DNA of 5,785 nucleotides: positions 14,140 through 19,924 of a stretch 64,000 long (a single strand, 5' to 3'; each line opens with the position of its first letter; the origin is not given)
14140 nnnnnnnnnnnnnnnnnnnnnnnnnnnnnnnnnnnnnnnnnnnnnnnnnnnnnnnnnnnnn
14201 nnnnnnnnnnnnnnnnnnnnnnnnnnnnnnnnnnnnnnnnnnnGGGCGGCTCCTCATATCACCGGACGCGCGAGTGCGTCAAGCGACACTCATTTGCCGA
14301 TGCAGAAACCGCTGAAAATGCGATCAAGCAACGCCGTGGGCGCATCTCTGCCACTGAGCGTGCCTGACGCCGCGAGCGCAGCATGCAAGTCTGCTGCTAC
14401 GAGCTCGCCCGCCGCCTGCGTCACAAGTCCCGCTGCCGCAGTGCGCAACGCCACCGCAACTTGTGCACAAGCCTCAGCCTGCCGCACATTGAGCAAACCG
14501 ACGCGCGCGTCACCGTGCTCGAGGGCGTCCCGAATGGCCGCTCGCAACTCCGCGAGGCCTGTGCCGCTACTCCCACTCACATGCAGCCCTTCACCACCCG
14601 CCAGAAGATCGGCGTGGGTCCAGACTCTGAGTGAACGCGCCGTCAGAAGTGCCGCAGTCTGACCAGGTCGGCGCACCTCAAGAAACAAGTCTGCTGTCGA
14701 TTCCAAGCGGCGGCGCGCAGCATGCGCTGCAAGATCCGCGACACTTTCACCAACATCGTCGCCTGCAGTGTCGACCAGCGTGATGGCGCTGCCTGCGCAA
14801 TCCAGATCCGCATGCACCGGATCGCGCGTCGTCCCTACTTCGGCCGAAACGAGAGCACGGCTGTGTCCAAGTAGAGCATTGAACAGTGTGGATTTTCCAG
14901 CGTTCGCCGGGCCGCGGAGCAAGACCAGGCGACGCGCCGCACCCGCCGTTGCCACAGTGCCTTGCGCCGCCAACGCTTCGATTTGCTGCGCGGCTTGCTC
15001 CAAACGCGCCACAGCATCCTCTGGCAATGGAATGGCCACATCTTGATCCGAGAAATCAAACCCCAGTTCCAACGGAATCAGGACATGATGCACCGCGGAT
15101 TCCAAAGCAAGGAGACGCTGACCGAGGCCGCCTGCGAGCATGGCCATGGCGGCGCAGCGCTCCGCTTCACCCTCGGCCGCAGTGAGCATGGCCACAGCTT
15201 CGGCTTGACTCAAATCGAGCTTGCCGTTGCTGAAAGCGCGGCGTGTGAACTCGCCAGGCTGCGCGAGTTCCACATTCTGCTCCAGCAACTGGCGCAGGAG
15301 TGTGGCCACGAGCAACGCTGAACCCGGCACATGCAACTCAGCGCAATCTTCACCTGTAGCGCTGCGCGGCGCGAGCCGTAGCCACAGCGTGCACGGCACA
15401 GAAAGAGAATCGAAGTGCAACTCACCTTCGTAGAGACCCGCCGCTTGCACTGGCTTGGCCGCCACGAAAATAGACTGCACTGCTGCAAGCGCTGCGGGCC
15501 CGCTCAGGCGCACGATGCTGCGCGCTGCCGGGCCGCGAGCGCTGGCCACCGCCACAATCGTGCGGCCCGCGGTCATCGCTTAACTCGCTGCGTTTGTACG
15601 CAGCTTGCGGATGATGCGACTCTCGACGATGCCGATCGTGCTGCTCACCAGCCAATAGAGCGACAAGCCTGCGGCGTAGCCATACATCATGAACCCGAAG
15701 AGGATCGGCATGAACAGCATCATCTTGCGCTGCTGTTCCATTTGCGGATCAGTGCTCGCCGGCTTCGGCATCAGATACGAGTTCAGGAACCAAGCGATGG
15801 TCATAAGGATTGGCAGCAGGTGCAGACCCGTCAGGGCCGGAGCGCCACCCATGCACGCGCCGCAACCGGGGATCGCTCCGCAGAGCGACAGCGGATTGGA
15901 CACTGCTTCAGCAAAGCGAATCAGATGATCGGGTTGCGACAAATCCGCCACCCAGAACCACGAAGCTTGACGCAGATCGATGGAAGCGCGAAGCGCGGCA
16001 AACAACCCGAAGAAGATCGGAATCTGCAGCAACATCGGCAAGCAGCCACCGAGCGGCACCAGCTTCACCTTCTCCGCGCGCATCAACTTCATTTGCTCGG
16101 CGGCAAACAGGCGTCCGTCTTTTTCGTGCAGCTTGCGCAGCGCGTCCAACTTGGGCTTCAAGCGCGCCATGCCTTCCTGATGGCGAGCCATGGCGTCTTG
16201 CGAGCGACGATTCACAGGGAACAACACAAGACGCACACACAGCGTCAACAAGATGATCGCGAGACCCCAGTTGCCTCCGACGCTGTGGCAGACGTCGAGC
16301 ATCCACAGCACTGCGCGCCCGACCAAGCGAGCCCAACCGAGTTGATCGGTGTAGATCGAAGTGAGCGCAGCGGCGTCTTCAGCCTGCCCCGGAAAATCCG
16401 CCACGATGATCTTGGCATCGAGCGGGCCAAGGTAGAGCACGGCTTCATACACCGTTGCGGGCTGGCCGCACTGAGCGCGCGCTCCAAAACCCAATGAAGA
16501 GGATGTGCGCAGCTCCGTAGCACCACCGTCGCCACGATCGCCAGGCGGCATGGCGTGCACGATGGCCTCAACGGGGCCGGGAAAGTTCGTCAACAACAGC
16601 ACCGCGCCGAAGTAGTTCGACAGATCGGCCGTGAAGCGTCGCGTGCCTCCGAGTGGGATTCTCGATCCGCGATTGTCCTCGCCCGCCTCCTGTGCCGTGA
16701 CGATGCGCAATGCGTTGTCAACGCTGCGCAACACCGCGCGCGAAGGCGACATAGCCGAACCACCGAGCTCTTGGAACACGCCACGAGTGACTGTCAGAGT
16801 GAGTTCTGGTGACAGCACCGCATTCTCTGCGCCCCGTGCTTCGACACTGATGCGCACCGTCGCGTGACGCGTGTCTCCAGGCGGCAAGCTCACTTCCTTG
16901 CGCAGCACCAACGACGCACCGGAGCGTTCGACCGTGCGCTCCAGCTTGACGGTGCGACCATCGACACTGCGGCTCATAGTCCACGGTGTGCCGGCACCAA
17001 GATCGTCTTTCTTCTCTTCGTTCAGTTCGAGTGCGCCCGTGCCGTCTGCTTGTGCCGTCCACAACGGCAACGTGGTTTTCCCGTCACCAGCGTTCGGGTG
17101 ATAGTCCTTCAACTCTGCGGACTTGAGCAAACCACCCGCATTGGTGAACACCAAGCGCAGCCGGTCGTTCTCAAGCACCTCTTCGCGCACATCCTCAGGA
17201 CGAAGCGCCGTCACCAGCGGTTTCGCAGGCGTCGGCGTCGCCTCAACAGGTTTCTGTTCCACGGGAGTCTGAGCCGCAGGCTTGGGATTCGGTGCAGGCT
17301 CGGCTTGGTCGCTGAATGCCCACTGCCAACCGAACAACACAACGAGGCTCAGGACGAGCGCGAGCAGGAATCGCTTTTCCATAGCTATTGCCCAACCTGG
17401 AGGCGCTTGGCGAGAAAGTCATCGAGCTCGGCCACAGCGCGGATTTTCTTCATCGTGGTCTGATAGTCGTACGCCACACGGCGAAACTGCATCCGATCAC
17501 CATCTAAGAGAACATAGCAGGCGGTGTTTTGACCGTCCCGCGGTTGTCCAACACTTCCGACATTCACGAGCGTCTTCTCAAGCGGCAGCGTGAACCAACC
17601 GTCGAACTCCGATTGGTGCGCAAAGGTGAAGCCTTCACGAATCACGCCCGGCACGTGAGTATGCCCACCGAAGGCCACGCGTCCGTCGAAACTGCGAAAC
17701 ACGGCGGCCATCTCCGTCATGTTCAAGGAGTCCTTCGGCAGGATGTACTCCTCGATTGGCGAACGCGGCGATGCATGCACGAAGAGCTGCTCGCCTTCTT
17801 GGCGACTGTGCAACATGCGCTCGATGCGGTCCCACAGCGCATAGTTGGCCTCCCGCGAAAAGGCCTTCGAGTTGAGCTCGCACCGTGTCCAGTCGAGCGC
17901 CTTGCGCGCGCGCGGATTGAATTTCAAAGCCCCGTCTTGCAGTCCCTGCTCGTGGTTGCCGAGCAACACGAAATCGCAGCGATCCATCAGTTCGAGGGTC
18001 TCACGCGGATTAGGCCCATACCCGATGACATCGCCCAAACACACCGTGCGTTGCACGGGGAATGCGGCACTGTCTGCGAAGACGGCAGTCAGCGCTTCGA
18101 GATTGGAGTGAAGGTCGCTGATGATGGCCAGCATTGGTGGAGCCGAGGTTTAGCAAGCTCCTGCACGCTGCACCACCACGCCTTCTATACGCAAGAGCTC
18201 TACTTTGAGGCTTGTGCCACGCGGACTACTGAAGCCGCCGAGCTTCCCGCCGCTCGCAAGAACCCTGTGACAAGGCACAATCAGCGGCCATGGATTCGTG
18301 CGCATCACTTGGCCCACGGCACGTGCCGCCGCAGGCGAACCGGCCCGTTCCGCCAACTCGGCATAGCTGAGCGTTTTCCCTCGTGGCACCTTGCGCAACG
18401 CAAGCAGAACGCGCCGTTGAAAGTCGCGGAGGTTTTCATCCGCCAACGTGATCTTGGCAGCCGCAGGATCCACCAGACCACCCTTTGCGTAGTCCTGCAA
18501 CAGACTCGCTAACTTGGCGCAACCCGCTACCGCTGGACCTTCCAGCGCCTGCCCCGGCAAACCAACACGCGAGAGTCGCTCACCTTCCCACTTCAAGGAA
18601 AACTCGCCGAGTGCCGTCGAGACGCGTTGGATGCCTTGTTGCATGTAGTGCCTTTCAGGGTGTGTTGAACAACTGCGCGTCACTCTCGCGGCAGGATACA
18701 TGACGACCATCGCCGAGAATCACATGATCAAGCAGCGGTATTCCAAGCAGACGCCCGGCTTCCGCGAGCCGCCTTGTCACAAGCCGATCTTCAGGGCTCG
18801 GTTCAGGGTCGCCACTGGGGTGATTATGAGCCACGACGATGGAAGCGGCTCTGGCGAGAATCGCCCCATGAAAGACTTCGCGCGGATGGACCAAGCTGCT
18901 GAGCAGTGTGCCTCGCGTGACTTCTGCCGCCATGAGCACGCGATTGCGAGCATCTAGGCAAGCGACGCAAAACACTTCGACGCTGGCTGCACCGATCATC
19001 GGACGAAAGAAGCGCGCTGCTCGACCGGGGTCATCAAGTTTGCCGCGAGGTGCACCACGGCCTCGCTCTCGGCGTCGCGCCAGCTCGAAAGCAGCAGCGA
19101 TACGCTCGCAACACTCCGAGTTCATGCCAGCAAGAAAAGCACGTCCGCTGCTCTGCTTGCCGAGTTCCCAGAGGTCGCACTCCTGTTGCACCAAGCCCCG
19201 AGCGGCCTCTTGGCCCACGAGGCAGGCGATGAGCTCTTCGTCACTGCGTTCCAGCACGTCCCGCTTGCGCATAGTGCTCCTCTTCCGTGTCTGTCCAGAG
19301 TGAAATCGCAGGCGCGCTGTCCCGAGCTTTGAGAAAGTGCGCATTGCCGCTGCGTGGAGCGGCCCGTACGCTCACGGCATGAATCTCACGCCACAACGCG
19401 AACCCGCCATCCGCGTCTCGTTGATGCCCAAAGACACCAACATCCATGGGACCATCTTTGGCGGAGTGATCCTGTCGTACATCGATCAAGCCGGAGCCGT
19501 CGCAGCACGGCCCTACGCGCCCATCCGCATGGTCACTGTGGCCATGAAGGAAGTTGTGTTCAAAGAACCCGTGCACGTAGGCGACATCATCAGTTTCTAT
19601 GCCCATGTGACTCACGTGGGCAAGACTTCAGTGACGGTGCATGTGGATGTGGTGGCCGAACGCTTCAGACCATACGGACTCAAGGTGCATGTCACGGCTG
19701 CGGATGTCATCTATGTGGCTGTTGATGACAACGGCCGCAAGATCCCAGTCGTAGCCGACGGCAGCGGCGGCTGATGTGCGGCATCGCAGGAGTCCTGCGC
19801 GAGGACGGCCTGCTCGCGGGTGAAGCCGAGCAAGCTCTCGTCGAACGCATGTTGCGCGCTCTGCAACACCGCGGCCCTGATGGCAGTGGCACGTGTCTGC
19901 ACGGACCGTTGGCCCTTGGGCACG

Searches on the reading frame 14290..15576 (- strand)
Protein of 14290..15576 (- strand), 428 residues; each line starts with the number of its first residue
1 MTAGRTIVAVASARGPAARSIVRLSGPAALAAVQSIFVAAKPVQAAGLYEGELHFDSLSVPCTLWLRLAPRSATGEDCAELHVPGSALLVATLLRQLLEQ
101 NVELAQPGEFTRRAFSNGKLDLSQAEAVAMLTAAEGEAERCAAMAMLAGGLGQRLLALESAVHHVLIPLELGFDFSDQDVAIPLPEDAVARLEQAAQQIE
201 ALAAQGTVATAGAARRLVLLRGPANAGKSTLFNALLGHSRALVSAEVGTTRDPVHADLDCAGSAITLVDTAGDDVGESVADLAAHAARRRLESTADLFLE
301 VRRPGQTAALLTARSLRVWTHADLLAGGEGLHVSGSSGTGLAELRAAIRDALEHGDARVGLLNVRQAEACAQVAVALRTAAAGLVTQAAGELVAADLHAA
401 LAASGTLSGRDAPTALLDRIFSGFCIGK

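Call 56: search_protein_families(library=pfam, proteins=[window:14290-15576:-], max_evalue=0.0001)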
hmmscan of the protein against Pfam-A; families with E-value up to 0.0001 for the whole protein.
window:14290-15576:- (428 aa): 3 families
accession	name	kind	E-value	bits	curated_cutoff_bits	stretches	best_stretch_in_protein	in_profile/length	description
PF12631.12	MnmE_helical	-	4.8e-27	95.9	40.1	1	122-425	1-211/211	MnmE helical domain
PF10396.14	TrmE_N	-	1.4e-25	90.2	29.8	1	6-119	1-117/117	GTP-binding protein TrmE N-terminus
PF01926.29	MMR_HSR1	-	7.4e-15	55.5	21.9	1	218-302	2-83/113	50S ribosome-binding GTPase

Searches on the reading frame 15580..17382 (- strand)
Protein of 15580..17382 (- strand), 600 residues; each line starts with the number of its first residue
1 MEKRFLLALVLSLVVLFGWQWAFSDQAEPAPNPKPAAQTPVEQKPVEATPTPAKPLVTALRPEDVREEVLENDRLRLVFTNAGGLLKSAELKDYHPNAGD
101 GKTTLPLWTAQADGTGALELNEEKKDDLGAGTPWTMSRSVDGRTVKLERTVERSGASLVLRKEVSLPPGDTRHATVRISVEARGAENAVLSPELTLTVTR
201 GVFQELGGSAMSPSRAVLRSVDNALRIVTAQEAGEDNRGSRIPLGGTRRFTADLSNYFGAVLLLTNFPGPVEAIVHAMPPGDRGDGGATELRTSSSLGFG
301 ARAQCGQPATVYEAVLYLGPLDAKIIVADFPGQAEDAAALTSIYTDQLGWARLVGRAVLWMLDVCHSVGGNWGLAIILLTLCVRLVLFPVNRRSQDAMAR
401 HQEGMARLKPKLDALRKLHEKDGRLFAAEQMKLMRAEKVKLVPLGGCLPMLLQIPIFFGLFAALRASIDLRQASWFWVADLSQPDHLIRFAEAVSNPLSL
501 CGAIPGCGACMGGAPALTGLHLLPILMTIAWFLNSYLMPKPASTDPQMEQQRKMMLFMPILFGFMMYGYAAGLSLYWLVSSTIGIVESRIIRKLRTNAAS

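Call 56: search_protein_families(library=pfam, proteins=[window:15580-17382:-], max_evalue=0.0001)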
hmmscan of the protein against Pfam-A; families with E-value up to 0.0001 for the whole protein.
window:15580-17382:- (600 aa): 2 families
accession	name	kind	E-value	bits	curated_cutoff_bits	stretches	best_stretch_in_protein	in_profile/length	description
PF02096.25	60KD_IMP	-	9.1e-45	153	35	1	372-593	1-163/163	60Kd inner membrane protein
PF14849.12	YidC_periplas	-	3.7e-05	24.2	24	1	70-265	4-205/283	YidC periplasmic domain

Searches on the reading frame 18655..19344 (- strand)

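Call 57: search_protein_families(library=pfam, proteins=[window:18655-19344:-], max_evalue=0.0001)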
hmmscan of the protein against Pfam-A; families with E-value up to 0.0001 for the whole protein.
window:18655-19344:- (229 aa): 1 family
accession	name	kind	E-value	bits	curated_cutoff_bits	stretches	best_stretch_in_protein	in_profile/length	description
PF04002.20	RadC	-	6.1e-40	136.3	22.1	1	104-221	2-119/121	RadC-like JAB domain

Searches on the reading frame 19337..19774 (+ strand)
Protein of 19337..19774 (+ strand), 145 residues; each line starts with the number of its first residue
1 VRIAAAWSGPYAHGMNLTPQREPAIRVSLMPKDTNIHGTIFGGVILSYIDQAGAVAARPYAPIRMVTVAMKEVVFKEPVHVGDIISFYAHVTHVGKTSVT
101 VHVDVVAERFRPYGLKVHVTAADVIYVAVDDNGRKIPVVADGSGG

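Call 57: search_protein_families(library=pfam, proteins=[window:19337-19774:+], max_evalue=0.0001)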
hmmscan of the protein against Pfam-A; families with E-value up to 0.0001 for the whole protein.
window:19337-19774:+ (145 aa): 1 family
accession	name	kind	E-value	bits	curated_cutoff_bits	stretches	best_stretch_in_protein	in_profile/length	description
PF03061.28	4HBT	-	1.6e-17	64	20.6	1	37-108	1-73/79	Thioesterase superfamily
